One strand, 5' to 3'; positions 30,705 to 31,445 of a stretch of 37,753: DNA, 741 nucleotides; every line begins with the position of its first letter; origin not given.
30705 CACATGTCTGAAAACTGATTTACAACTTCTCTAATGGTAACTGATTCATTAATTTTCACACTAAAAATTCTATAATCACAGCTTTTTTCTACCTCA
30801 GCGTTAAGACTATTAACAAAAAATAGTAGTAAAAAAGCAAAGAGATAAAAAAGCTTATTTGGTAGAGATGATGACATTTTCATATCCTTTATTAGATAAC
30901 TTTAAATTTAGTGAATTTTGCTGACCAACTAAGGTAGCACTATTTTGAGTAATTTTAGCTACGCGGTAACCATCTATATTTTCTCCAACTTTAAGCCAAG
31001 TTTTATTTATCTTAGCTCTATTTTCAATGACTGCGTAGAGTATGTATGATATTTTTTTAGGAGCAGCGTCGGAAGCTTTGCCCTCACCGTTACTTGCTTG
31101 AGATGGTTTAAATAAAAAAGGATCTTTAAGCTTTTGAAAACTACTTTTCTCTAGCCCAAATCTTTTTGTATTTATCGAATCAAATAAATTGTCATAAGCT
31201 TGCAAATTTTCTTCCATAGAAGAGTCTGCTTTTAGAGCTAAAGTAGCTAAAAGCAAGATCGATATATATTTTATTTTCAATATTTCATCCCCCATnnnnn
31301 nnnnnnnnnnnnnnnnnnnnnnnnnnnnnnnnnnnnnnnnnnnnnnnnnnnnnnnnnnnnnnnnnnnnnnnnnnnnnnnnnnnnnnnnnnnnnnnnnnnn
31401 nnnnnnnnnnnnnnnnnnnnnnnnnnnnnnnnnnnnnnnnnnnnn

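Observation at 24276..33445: Gap-free nine-gene operon fusing a pilMNOPQ-type alignment/secretin module to a Cts-type (ExeA-like, GspE, GspF) module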

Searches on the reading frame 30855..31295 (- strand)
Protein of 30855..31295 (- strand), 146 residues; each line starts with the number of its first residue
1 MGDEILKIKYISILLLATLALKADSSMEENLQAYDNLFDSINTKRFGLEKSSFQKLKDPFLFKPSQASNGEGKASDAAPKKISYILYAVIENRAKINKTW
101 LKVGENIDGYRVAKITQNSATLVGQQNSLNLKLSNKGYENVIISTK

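Call 4: search_protein_families(library=pfam, proteins=[window:30855-31295:-], max_evalue=1)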
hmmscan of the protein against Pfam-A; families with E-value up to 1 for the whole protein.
window:30855-31295:- (146 aa): 0 families

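Call 5: search_protein_families(library=ncbifam, proteins=[window:30855-31295:-], max_evalue=1)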
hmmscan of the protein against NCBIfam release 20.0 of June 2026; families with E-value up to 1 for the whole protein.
window:30855-31295:- (146 aa): 0 families

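Call 33: find_homologous_proteins(query=window:30855-31295:-)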
Query window:30855-31295:- (146 aa): 2 proteins with E <= 0.001 among 30 candidates.
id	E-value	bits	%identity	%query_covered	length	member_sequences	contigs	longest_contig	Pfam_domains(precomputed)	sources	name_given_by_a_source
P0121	1.7e-84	298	99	100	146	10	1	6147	-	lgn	-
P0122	1.5e-83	295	98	100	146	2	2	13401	-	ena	-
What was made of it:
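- Tried and rejected: A word-indexed search with g3 found only two near-identical proteins (call 33), so no usable alignment for structure prediction was obtained.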

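Call 35: search_protein_families(library=pfam, alignment_id=A2, max_evalue=1)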
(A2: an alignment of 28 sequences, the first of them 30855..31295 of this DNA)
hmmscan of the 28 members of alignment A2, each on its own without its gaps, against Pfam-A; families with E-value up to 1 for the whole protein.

A. member 1, window:30855-31295:- (146 aa): 0 families

B. families by the number of members that match (of 28 scanned): 21 families
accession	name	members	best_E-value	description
PF16537.11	T2SSB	6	0.00081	Type II secretion system protein B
PF23862.1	CdsD_C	6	0.017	CdsD C-terminal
PF20098.4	DUF6488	3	0.037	Family of unknown function (DUF6488)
PF21304.2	T3S_SPI-1_N0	2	0.072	SPI-1 type 3 secretion system secretin, N0 domain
PF23893.1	Y4YQ_C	1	0.018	Uncharacterised protein Y4YQ C-terminal domain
PF02401.23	LYTB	1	0.025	LytB protein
PF05323.17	Pox_A21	1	0.044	Poxvirus A21 Protein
PF15983.10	DUF4767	1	0.059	Domain of unknown function (DUF4767)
PF14785.11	MalF_P2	1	0.071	Maltose transport system permease protein MalF P2 domain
PF11193.13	DUF2812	1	0.076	Protein of unknown function (DUF2812)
PF15523.11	Ntox16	1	0.08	Novel toxin 16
PF23772.1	Phage_g100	1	0.093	Phage g100-like protein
PF19071.5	DUF5767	1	0.096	Family of unknown function (DUF5767)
PF21339.3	VEGFR-1-like_Ig-like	1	0.1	Vascular endothelial growth factor receptor 1-like, Ig-like domain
PF20974.2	tRNA-synt_1c_C2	1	0.11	tRNA synthetases class I (E and Q), anti-codon binding domain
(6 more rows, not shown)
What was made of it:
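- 30855..31295 (-): g3, MshK-like small exported protein with a C-terminal HR-type (GspB/GspC/PilP-like) beta domain. It has no Cys, so it is not a lipoprotein. 6 of 28 members hit Pfam T2SSB (call 35).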

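Call 36: search_solved_structures(query=A2, max_evalue=10)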
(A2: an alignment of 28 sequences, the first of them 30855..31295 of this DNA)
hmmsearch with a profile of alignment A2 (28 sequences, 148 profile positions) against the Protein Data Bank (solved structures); distinct sequences matched with E-value up to 10: 2.
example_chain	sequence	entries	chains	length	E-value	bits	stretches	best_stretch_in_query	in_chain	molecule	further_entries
7k6p_K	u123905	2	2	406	0.86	12.7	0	25-66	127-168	Histone-lysine N-methyltransferase, H3 lysine-79 specific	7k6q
1u2z_A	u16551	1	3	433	1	12.5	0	25-66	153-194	Histone-lysine N-methyltransferase, H3 lysine-79 specific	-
